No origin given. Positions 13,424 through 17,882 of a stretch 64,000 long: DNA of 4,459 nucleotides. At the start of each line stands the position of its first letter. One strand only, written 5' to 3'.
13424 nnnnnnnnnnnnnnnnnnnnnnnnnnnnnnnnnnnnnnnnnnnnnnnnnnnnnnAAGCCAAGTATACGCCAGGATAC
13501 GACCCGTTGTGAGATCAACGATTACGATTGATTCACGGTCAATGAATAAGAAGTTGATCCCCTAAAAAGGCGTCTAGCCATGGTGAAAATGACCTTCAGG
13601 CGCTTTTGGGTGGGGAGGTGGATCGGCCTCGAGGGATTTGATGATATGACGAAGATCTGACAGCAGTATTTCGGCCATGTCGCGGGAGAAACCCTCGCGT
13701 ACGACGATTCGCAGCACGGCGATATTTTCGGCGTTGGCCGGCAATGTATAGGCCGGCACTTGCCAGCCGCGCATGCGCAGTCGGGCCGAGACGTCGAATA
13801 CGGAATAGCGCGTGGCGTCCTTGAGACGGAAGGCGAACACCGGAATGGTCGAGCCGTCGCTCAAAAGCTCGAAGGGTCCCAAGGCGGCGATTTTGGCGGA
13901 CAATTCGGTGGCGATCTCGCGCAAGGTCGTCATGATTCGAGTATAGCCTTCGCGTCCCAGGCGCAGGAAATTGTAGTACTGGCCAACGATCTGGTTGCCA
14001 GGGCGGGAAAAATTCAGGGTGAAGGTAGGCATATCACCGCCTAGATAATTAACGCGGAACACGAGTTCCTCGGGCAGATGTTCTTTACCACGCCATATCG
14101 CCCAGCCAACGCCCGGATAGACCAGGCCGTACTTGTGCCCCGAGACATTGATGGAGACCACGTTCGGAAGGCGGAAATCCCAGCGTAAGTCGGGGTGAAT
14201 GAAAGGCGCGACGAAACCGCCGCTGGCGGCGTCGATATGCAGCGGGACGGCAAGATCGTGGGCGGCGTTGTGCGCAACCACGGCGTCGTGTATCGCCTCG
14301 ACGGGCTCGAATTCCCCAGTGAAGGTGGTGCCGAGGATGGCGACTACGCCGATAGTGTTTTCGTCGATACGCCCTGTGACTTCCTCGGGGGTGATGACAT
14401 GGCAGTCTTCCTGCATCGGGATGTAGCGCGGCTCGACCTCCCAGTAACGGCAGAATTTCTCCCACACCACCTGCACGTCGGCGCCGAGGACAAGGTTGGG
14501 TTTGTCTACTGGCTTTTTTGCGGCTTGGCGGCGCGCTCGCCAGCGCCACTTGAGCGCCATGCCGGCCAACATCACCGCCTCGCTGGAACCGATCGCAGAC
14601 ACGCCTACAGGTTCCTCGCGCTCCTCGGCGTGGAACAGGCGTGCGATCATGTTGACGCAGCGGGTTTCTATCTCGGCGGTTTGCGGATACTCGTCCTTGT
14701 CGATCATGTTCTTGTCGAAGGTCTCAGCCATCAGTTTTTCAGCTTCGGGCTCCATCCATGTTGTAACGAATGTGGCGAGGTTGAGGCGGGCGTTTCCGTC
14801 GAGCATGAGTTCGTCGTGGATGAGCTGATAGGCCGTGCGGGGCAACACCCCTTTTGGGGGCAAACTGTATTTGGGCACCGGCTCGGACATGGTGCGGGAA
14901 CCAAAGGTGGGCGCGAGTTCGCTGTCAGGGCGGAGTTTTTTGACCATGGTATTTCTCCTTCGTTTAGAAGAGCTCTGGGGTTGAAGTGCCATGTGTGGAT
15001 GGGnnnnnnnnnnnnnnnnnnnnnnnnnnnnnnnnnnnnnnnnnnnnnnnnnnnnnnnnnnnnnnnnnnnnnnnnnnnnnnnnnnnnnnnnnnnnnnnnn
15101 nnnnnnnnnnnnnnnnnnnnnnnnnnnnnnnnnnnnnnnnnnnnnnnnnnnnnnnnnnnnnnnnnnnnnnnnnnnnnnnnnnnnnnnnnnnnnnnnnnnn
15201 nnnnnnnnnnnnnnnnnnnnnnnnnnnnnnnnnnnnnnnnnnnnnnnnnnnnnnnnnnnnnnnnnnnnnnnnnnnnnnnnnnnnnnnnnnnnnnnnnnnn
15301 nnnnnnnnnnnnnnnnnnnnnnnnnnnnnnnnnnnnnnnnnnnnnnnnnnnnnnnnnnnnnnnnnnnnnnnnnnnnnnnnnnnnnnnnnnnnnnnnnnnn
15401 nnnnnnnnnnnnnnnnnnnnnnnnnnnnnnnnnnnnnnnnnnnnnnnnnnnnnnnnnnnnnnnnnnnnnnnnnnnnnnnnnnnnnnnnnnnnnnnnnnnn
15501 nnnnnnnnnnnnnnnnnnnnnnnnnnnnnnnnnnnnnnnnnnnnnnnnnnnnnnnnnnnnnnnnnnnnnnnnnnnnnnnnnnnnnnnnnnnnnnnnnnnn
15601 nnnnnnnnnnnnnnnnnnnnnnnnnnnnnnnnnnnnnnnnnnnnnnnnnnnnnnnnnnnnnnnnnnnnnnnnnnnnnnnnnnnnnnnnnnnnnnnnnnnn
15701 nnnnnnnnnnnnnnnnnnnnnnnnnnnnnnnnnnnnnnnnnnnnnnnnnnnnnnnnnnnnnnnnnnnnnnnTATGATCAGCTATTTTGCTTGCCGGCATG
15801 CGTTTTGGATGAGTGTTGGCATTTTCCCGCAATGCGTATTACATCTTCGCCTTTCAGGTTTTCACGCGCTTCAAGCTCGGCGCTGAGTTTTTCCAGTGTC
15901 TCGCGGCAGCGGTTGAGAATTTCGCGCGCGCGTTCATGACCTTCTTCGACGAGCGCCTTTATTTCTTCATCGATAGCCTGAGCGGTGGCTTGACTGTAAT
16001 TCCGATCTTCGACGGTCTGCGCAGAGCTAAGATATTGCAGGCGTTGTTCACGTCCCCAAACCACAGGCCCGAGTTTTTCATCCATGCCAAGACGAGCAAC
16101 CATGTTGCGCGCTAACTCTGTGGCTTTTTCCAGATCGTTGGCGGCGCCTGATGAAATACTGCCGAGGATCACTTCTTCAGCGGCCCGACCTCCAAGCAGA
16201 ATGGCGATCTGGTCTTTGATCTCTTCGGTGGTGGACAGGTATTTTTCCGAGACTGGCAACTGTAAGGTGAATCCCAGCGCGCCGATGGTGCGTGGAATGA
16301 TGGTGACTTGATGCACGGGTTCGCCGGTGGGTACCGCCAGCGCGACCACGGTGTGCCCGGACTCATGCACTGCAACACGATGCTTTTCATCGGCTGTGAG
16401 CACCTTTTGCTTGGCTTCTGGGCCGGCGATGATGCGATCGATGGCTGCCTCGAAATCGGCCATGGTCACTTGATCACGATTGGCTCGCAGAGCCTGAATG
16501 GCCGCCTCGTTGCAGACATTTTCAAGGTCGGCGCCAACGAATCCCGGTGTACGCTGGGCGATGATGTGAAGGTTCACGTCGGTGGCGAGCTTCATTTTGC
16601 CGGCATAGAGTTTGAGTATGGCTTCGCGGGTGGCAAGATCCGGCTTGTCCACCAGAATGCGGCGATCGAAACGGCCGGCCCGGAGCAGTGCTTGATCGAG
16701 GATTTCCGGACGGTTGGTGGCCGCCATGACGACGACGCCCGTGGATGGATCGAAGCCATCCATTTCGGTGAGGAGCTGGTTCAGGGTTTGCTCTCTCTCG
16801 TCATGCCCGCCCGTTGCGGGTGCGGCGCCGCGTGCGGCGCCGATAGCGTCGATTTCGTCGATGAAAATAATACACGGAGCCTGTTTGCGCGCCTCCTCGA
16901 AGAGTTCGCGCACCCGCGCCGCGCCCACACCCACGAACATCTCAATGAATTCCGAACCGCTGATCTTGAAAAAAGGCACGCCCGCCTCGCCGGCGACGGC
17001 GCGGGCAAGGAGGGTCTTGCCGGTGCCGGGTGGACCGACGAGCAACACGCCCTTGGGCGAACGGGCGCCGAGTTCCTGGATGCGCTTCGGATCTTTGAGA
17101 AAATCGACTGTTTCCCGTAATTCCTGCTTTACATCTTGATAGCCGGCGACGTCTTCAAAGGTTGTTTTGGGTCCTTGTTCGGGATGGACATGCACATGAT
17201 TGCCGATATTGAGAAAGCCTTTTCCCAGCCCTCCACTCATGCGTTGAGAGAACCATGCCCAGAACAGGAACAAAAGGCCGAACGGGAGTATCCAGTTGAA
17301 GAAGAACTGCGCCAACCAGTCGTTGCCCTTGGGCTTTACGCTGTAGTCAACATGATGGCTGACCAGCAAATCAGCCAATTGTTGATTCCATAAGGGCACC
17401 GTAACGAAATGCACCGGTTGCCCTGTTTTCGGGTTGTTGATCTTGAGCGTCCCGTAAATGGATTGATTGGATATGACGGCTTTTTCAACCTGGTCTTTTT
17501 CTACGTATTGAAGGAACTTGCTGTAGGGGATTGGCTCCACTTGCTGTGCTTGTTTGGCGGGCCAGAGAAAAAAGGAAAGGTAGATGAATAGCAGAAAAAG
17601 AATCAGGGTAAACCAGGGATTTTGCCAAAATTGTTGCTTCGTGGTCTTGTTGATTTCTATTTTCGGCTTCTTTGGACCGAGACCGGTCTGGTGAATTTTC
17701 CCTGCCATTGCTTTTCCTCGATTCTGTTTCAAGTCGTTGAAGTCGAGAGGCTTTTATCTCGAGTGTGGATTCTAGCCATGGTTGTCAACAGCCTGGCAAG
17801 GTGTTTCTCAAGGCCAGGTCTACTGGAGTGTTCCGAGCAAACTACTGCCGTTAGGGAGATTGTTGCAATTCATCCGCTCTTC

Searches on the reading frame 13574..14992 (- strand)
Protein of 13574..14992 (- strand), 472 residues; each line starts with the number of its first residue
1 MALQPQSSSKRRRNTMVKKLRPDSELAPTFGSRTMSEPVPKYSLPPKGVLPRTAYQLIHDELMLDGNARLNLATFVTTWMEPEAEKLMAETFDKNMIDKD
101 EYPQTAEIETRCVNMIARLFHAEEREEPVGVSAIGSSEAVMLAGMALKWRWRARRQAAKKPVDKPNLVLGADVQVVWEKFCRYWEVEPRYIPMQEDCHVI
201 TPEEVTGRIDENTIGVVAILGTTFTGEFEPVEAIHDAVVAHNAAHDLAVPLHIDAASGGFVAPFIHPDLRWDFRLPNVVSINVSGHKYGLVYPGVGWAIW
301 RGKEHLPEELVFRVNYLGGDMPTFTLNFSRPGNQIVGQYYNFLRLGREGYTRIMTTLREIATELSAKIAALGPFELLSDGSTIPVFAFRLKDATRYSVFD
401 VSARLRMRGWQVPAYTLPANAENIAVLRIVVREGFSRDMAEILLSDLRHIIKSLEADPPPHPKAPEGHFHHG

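Call 21: search_protein_families(library=pfam, proteins=[window:13574-14992:-], max_evalue=0.00001)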
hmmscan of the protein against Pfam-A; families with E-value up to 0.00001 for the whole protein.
window:13574-14992:- (472 aa): 1 family
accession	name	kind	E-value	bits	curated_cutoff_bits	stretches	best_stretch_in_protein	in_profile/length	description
PF00282.25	Pyridoxal_deC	-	4.4e-78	263.1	27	1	52-391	10-375/375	Pyridoxal-dependent decarboxylase conserved domain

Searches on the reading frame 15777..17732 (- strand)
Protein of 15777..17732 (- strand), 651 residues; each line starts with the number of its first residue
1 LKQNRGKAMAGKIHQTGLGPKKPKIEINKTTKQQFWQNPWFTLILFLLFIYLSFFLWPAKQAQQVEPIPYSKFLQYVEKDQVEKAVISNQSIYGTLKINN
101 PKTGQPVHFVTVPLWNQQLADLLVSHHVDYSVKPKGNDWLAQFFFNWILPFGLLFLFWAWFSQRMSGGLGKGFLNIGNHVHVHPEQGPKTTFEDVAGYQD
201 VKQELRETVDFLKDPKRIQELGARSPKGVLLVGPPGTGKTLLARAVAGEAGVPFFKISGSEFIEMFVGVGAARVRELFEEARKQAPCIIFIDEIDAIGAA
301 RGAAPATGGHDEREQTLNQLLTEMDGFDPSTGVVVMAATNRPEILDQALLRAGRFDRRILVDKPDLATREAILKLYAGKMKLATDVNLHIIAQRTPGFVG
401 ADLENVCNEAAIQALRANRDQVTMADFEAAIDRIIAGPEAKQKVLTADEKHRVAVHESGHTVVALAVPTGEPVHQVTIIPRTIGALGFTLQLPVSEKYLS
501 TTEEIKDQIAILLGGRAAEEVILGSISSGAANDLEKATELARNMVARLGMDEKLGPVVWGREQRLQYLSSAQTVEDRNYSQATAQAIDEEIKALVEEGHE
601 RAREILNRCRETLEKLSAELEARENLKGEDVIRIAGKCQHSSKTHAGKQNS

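Call 21: search_protein_families(library=pfam, proteins=[window:15777-17732:-], max_evalue=0.00001)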
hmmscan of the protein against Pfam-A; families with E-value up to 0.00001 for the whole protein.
window:15777-17732:- (651 aa): 6 families
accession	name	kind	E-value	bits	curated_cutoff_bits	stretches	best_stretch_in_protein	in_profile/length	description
PF01434.24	Peptidase_M41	-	4.2e-59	200.1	29.9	1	444-633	2-190/191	Peptidase family M41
PF00004.35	AAA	-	1.1e-48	165.4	21.2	1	229-362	1-130/131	ATPase family associated with various cellular activities (AAA)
PF17862.7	AAA_lid_3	-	3.9e-18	65.1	27.2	1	385-429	1-45/45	AAA+ lid domain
PF06480.20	FtsH_ext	-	1.4e-17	64.2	25.5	1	40-134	2-102/103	FtsH Extracellular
PF23902.1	AAA_lid_PRS2_C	-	7.1e-07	29.7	34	1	369-435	4-71/73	PRS2 AAA+ lid C-terminal domain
PF07728.20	AAA_5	-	5.8e-06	26.8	22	0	228-343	1-125/139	AAA domain (dynein-related subfamily)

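Call 69: find_related_loci(query=window:15777-17732:-, collection=genome_contigs, flank=500)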
Query window:15777-17732:- (651 aa) in genome_contigs; peptide patterns used: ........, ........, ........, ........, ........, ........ (x = any residue, [..] = any of these).
600 stretches matched a pattern (row limit reached: there are more); 573 encode a relative of the query (tblastn E <= 1e-3); the best 80 are kept; 80 distinct loci.
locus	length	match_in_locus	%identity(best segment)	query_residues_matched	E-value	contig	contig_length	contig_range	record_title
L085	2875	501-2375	76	19-644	0e+0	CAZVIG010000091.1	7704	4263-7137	MAG TPA_asm: uncultured Sedimenticola sp. isolate binchicken_co188_226 genome assembly, contig: NODE_9156_length_7704_co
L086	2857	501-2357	73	19-638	0e+0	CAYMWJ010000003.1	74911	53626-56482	MAG TPA_asm: uncultured Sedimenticola sp. isolate binchicken_co64_24 genome assembly, contig: NODE_155_length_74911_cov_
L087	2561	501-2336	69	19-634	0e+0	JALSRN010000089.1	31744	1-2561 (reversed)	MAG: Sedimenticola sp. isolate 356-308_metabat1_scaf2bin.072 356-308_scaffold_760_c1, whole genome shotgun sequence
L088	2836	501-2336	68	22-636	0e+0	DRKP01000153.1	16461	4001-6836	MAG TPA_asm: Sedimenticola thiotaurini isolate HyVt-443 HyVt-443_k145_767258, whole genome shotgun sequence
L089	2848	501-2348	70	21-642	0e+0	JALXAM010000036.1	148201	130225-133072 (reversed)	MAG: Sedimenticola sp. isolate T2_metabat1_scaf2bin.270 T2_NODE_26_length_148201_cov_8.066028, whole genome shotgun sequ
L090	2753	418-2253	66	21-634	0e+0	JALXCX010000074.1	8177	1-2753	MAG: Desulfobulbaceae bacterium isolate T2_metabat2_scaf2bin.208 T2_NODE_13508_length_8177_cov_7.398012, whole genome sh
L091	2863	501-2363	67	18-637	0e+0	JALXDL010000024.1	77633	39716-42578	MAG: Desulfobulbaceae bacterium isolate T2_metabat2_scaf2bin.285 T2_NODE_147_length_77633_cov_2.596586, whole genome sho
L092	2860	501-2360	65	21-642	0e+0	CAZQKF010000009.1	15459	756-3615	MAG TPA_asm: uncultured Desulfobulbus sp. isolate SRP128015_co1_160 genome assembly, contig: NODE_5620_length_15459_cov_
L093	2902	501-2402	65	5-641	0e+0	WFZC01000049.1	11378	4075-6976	MAG: Desulfobulbaceae bacterium isolate S143_11 k151_162205, whole genome shotgun sequence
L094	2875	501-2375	67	20-643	0e+0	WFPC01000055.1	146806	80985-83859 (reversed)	MAG: Gammaproteobacteria bacterium isolate S012_40 k151_410715, whole genome shotgun sequence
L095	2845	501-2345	65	21-639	0e+0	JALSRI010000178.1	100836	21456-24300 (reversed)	MAG: Thiohalobacter sp. isolate 356-308_metabat1_scaf2bin.060 356-308_scaffold_46_c1, whole genome shotgun sequence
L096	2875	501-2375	64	19-646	0e+0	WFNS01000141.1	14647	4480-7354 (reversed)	MAG: Gammaproteobacteria bacterium isolate S012_118 k151_255299, whole genome shotgun sequence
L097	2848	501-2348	65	21-638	0e+0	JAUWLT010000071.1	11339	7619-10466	MAG: Desulfobulbaceae bacterium isolate CSMAG_2379 CSMAG_2379_k141_674265_length_11339_cov_21.7716, whole genome shotgun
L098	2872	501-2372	63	18-644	0e+0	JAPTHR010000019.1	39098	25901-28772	Gammaproteobacteria bacterium Milos-ODIII6 c19, whole genome shotgun sequence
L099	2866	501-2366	64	22-642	0e+0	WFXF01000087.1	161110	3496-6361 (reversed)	MAG: Gammaproteobacteria bacterium isolate S141_38 k151_73108, whole genome shotgun sequence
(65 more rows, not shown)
